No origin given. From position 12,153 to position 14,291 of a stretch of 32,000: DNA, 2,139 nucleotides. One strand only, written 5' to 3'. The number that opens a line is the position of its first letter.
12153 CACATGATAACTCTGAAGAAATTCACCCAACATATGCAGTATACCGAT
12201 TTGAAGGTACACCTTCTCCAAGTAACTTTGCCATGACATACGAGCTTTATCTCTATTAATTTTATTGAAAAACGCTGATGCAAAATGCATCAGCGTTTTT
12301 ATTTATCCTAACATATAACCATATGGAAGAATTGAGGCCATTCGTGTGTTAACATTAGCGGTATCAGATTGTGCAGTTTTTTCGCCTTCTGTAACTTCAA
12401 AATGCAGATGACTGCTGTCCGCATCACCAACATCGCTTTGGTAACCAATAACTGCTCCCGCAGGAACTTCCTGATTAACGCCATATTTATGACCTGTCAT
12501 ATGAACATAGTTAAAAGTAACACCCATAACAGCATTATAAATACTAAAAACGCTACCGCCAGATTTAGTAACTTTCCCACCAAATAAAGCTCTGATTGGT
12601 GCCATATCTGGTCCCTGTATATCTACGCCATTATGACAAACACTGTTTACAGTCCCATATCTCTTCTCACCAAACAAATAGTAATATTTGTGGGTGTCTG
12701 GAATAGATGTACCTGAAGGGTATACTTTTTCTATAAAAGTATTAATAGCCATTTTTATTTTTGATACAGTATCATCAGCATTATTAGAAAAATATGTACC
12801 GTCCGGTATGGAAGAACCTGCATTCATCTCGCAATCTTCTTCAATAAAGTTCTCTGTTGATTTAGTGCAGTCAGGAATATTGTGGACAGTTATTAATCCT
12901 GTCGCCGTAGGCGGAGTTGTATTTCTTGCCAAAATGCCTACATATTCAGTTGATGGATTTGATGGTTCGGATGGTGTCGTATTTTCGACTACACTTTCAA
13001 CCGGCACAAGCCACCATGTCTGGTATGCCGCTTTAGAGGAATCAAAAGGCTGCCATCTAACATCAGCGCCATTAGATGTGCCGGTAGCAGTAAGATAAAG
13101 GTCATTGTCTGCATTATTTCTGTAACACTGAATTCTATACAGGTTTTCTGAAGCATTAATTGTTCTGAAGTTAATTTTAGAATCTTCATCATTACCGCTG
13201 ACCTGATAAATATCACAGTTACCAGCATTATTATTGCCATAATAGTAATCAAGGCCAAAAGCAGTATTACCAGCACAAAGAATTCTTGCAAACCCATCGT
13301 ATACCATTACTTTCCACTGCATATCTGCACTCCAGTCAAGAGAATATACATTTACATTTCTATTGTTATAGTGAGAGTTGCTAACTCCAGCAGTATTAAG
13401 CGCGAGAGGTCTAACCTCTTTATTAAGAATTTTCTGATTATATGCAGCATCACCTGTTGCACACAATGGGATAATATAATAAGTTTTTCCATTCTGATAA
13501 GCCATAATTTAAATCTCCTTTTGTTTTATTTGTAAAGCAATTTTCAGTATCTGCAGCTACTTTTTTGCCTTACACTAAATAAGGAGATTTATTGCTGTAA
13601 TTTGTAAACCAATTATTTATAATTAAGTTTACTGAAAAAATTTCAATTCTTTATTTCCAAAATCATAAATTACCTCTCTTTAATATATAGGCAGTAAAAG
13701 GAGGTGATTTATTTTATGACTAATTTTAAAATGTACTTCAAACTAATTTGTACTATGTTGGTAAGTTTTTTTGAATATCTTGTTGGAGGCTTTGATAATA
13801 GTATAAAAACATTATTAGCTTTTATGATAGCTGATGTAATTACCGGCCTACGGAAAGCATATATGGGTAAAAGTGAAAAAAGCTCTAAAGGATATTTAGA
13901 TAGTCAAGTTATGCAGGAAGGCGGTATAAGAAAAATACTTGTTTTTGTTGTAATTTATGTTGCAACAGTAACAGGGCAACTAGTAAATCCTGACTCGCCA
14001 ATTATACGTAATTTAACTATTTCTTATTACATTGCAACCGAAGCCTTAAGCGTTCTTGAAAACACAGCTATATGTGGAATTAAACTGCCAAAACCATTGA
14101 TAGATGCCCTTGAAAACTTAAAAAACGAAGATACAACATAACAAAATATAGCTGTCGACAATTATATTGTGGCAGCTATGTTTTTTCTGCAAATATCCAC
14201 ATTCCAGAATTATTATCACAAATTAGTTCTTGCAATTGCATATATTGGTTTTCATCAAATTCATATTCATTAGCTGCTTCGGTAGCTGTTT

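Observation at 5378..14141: PaLoc/BCN5-like module: a dedicated sigma factor, a TcdE-type holin and two leaderless lectin-fused peptidoglycan hydrolases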

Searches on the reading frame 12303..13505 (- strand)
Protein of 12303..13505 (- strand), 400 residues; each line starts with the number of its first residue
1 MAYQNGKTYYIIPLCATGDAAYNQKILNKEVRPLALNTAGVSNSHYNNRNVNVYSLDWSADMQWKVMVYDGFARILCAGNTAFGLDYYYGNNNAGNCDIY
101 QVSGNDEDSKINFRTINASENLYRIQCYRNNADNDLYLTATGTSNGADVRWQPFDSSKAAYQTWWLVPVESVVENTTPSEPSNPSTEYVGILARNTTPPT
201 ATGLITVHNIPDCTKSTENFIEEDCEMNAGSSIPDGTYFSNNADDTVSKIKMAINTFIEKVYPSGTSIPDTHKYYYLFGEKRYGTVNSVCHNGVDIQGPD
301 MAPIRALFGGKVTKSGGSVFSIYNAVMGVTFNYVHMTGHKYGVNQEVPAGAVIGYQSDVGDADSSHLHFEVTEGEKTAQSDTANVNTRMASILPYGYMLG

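Call 4: search_protein_families(library=pfam, proteins=[window:12303-13505:-], max_evalue=0.01)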
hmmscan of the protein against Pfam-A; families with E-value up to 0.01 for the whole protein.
window:12303-13505:- (400 aa): 2 families
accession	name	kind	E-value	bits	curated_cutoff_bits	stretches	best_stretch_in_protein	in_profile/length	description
PF01551.29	Peptidase_M23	-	2.4e-11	44.1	28.7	1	291-376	3-92/96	Peptidase family M23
PF14200.12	RicinB_lectin_2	-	0.0038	18.3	25.6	0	117-170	9-58/89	Ricin-type beta-trefoil lectin domain-like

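Call 7: search_protein_families(library=ncbifam, proteins=[window:12303-13505:-], max_evalue=0.01)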
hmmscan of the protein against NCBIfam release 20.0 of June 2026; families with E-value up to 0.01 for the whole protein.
window:12303-13505:- (400 aa): 2 families
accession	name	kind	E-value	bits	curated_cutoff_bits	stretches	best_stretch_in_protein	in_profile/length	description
NF050804.1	CellDivDipMCaul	equivalog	0.00024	20.1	900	1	291-372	528-614/634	cell division endopeptidase DipM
NF033851.1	trim_DfrA35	exception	0.0011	18.5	360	1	133-172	113-152/170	trimethoprim-resistant dihydrofolate reductase DfrA35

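Call 39: search_protein_families(library=phrogs, proteins=[window:12303-13505:-], max_evalue=0.001)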
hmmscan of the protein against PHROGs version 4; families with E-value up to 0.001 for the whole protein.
window:12303-13505:- (400 aa): 10 families
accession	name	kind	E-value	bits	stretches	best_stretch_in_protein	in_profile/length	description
phrog_6700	-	lysis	1.1e-08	33.5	1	280-383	2615-2723/2898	endolysin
phrog_7767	-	other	1.6e-08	35.5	1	287-389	17-125/194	metallo-endopeptidase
phrog_21656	-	other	8.9e-07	28.3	1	290-376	636-734/1022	peptidase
phrog_14988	-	other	5.6e-06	27.2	1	272-382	14-137/272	peptidase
phrog_3578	-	lysis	2.3e-05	24.9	1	330-384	296-349/405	endolysin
phrog_28672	-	other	3.8e-05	23.5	1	283-371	280-373/397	metallo-endopeptidase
phrog_10030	-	tail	0.00016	20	1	283-382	1906-2016/2105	tail length tape measure protein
phrog_16615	-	other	0.00025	20.9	1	289-377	417-510/529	peptidase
phrog_11037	-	unknown function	0.00044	20.6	1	318-379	230-291/365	-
phrog_167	-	tail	0.00098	17.9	0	236-362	1165-1286/1555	tail length tape measure protein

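Call 99: find_homologous_proteins(query=window:12303-13505:-, max_evalue=0.00001)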
Query window:12303-13505:- (400 aa): 122 proteins with E <= 0.00001 among 2704 candidates; the best 120 are listed.
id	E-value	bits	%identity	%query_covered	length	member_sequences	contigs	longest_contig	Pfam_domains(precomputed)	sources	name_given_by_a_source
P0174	1.5e-230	783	85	100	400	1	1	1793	PF01551.30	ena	-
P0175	1.5e-226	770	84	100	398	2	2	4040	PF01551.30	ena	-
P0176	5.9e-210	715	78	100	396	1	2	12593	PF01551.30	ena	-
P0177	3.2e-143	496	61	100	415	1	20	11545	PF01551.30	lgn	-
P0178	5.5e-115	403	51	100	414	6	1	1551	PF01551.30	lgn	-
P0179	2.2e-112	394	89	50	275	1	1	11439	-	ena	-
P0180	1.4e-108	381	89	44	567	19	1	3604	PF14200.13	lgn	-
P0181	2.5e-107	377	86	44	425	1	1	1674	PF14200.13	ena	-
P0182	1.2e-105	372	84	44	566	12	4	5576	PF14200.13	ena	-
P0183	1.8e-105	371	85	44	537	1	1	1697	PF14200.13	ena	-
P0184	1.3e-103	365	84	44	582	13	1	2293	PF14200.13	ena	-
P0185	4.5e-99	350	51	100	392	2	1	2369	PF01551.30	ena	-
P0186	1.2e-94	336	79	46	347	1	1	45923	-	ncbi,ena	-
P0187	1.2e-94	336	83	44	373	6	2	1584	-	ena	-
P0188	6.1e-93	330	83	43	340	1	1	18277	PF05257.23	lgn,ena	-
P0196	9.7e-83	296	44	100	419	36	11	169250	PF01551.30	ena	-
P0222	8.7e-58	214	57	44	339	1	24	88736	PF13529.14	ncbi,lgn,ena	-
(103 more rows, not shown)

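Call 100: find_encoding_contigs(protein=P0196, flank=7000, max_places=3)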
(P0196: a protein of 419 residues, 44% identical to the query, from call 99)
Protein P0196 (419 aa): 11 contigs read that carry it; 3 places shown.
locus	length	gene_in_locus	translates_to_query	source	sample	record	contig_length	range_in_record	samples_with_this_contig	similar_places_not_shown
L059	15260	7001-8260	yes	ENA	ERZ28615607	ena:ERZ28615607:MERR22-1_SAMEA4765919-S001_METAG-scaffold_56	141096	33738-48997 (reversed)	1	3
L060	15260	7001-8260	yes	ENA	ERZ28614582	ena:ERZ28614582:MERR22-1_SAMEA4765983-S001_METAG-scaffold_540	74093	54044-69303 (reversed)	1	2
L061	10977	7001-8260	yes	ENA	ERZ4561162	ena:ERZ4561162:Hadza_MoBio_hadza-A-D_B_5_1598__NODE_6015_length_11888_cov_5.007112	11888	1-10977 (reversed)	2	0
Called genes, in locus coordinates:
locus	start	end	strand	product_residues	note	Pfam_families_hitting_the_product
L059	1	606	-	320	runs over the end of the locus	PF01156:IU_nuc_hydro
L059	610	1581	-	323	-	PF01156:IU_nuc_hydro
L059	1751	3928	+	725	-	PF09371:Tex_N, PF22706:Tex_central_region, PF14639:YqgF, PF16921:Tex_YqgF, PF14635:HHH_7, PF12836:HHH_3, PF17674:HHH_9, PF00575:S1, +1 more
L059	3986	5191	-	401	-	PF01546:Peptidase_M20 (weak), PF07687:M20_dimer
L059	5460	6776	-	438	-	PF01979:Amidohydro_1, PF07969:Amidohydro_3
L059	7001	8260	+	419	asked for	PF01551:Peptidase_M23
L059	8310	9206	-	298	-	-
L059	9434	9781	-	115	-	-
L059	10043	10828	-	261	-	-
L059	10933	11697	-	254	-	-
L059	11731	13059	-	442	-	-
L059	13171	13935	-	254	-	-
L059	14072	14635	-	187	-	-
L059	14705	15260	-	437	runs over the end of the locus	PF02638:GHL10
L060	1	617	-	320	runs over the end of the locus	PF01156:IU_nuc_hydro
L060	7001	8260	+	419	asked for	PF01551:Peptidase_M23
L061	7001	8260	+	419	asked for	PF01551:Peptidase_M23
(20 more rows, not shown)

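Call 101: find_encoding_contigs(protein=P0222, flank=7000, max_places=3)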
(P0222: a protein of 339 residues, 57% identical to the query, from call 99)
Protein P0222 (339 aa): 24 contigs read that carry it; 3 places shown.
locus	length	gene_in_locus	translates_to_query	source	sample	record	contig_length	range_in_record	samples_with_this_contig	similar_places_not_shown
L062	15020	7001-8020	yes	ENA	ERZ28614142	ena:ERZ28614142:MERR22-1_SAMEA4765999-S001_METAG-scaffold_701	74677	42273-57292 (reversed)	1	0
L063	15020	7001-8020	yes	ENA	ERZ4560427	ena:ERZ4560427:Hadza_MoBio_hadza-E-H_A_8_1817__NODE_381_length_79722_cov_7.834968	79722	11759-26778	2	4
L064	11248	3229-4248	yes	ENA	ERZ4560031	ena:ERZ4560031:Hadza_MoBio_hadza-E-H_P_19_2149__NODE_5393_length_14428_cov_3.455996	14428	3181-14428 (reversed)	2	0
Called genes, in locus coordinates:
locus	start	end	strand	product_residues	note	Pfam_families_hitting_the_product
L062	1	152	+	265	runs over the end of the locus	PF11299:DUF3100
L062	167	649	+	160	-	-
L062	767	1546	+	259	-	PF18475:PIN7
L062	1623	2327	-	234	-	PF00899:ThiF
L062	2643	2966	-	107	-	PF06949:DUF1292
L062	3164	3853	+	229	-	PF00160:Pro_isomerase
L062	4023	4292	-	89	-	PF01817:CM_2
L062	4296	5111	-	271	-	PF02557:VanY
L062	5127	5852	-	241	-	PF20260:PUA_4, PF04452:Methyltrans_RNA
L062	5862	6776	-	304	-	PF06325:PrmA, PF05175:MTS, PF01135:PCMT (weak), PF03602:Cons_hypoth95 (weak), PF13489:Methyltransf_23 (weak), PF02475:TRM5-TYW2_MTfase, PF13847:Methyltransf_31, PF13649:Methyltransf_25, +3 more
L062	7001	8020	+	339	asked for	PF13529:Peptidase_C39_2 (weak)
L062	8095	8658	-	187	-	PF16800:Endopep_inhib (weak)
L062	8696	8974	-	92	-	-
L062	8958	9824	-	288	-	-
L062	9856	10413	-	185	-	-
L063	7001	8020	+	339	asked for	PF13529:Peptidase_C39_2 (weak)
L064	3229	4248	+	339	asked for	PF13529:Peptidase_C39_2 (weak)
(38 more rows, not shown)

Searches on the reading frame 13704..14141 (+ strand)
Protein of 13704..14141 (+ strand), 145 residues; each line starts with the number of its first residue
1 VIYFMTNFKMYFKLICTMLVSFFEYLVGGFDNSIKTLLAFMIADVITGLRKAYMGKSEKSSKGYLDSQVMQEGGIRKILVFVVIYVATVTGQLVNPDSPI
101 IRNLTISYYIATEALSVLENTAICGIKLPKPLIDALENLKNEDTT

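Call 4: search_protein_families(library=pfam, proteins=[window:13704-14141:+], max_evalue=0.01)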
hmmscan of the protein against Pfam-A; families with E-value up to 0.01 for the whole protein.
window:13704-14141:+ (145 aa): 1 family
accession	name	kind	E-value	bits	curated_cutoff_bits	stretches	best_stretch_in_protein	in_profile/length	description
PF05105.17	Phage_holin_4_1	-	2.8e-29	102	22.2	1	22-141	2-116/116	Bacteriophage holin family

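Call 7: search_protein_families(library=ncbifam, proteins=[window:13704-14141:+], max_evalue=0.01)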
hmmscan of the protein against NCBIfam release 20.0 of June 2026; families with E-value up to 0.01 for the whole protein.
window:13704-14141:+ (145 aa): 2 families
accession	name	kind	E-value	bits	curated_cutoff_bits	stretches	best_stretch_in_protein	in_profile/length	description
TIGR01593.1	holin_tox_secr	subfamily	1e-22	80.5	40.2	1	18-143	3-121/128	toxin secretion/phage lysis holin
NF035928.1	holin_1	subfamily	9.7e-06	26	150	1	34-141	9-115/117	bacteriophage holin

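Call 39: search_protein_families(library=phrogs, proteins=[window:13704-14141:+], max_evalue=0.001)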
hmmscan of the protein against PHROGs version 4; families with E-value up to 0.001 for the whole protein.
window:13704-14141:+ (145 aa): 2 families
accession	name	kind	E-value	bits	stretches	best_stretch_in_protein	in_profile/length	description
phrog_199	-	lysis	9.9e-20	71.7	1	9-143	5-131/545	holin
phrog_16802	-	unknown function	9e-15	55.2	1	83-143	1-61/74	-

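Call 42: search_dna_similar(query=window:13716-14141:+, collection=phages, mode=protein, max_evalue=0.00001, max_rows=15)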
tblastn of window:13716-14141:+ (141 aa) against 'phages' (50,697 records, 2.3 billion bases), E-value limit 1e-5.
Records with a match: 294; places in all: 296; records where one place covers at least 80% of the query: 218.
Best place of each record, by identity: <60% 294.
By first word of the organism name: Staphylococcus 102; Bacillus 61; Streptococcus 29; Clostridium 19; Paenibacillus 16; phage 10; Ruminococcus 8; Bacteriophage 5; Enterococcus 4; Coprococcus 4; and 21 more.
By host as written in the record: Staphylococcus aureus 47; - 26; Paenibacillus larvae 11; Staphylococcus sp. 10; Bacillus cereus 9; Clostridium_AQ innocuum DA664 6; Ruminococcus sp. 6; Bacillus thuringiensis 5; and 114 more.
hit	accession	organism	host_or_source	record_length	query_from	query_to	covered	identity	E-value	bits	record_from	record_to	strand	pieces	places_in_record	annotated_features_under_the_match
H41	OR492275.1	Fusobacterium phage phiHugo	Fusobacterium necrophorum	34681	5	138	95%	37.5%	4e-15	76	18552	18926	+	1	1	holin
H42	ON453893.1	Acutalibacter phage Fontainebleau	Acutalibacter muris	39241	11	138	91%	37.1%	6e-14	73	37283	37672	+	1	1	holin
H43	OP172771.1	Clostridium phage CI644P6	Clostridium_AQ innocuum DA664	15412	3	140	98%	33.1%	1e-15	78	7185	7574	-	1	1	hypothetical protein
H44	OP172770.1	Clostridium phage CI644P5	Clostridium_AQ innocuum DA664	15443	3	140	98%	33.1%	1e-15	78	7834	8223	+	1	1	hypothetical protein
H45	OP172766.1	Clostridium phage CI644P1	Clostridium_AQ innocuum DA664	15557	3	140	98%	33.1%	1e-15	78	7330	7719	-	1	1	hypothetical protein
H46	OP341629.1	Geobacillus phage vB_GthS_PK5.2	Geobacillus thermodenitrificans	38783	8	138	93%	34.4%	3e-14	74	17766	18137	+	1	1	holin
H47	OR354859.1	Staphylococcus phage S-CoN_Ph36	Staphylococcus sp.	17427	18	139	87%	36.9%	4e-13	71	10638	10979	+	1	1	holin | hypothetical protein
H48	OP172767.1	Clostridium phage CI644P2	Clostridium_AQ innocuum DA664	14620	3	140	98%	32.4%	8e-15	75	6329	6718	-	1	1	hypothetical protein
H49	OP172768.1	Clostridium phage CI644P3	Clostridium_AQ innocuum DA664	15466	3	140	98%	32.4%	8e-15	75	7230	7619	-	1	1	hypothetical protein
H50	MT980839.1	Ruminococcus phage phiRgPS_6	[Ruminococcus] gnavus ATCC 29149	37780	1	138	98%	32.4%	4e-12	68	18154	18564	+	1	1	gp17: holin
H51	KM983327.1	Clostridium phage phiCT453A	Clostridium tetani ATCC 453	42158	21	139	84%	37.0%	5e-17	82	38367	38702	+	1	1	holin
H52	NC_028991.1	Clostridium phage phiCT453A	Clostridium tetani ATCC 453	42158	21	139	84%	37.0%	5e-17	82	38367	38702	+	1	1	holin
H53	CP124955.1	Enterococcus phage 1_EF62phi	Enterococcus faecalis EfsC23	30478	6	139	95%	32.8%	3e-10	62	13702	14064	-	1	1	record has no annotation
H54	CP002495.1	Enterococcus phage EF62phi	Enterococcus faecalis 62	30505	6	139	95%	32.8%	3e-10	62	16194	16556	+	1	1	holin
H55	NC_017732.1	Enterococcus phage EF62phi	Enterococcus faecalis 62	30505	6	139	95%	32.8%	3e-10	62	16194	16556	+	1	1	holin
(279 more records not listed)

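Call 43: search_dna_similar(query=window:13716-14141:+, collection=plasmids, mode=protein, max_evalue=0.00001, max_rows=25)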
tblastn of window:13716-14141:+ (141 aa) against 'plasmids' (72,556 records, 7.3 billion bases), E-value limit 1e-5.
Records with a match: 106; places in all: 112; records where one place covers at least 80% of the query: 97.
Best place of each record, by identity: <60% 106.
By first word of the organism name: Bacillus 70; Clostridium 11; Enterococcus 11; Fusobacterium 2; Paenibacillus 2; Vagococcus 2; Mangrovibacillus 1; Exiguobacterium 1; Peptoclostridium 1; Lysinibacillus 1; and 4 more.
By predicted mobility (MOB-suite, as given by PLSDB): non-mobilizable 104; mobilizable 2.
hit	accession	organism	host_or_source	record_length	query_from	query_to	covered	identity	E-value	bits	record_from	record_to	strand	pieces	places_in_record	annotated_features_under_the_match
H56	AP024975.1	Clostridium perfringens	Homo sapiens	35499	7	138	94%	36.4%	7e-17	83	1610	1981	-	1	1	hypothetical protein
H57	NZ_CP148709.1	Clostridium perfringens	Dog,single cell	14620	7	136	92%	35.4%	1e-15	79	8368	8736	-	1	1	phage holin family protein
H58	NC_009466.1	Clostridium kluyveri DSM 555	-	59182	21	138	84%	38.1%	5e-17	83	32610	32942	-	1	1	phage holin family protein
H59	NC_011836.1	Clostridium kluyveri NBRC 12016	-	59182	21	138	84%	38.1%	5e-17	83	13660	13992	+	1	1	phage holin family protein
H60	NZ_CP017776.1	Bacillus velezensis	whole organism,sediment sample from the ...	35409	21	138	84%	38.1%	9e-13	71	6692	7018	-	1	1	holin family protein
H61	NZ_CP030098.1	Bacillus amyloliquefaciens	-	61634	21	138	84%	38.1%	9e-13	71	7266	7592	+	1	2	holin family protein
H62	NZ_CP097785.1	Bacillus velezensis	Cell culture,Rizosphere soil sample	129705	8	138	93%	34.4%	3e-14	75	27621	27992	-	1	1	phage holin family protein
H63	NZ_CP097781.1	Bacillus velezensis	Cell culture,Rizosphere soil sample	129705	8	138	93%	34.4%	3e-14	75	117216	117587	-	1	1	phage holin family protein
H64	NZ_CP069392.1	Bacillus velezensis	cell culture,saltpan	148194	8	138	93%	33.6%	9e-14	74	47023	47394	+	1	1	phage holin family protein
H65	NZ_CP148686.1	Clostridium perfringens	Mammal,single cell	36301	7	137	93%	33.6%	4e-13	72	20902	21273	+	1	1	phage holin family protein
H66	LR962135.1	Enterococcus faecalis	-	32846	6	139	95%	32.8%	7e-10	62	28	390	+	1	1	record has no annotation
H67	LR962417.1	Enterococcus faecalis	-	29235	6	139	95%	32.8%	8e-10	62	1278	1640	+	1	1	record has no annotation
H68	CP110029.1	Enterococcus faecalis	Homo sapiens,saliva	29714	6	139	95%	32.8%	8e-10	62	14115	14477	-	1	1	phage holin family protein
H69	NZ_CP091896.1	Enterococcus faecalis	Homo sapiens,fecal sample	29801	6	139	95%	32.8%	8e-10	62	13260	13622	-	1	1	phage holin family protein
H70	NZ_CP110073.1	Enterococcus faecalis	Homo sapiens,saliva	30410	6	139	95%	32.8%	8e-10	62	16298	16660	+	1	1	phage holin family protein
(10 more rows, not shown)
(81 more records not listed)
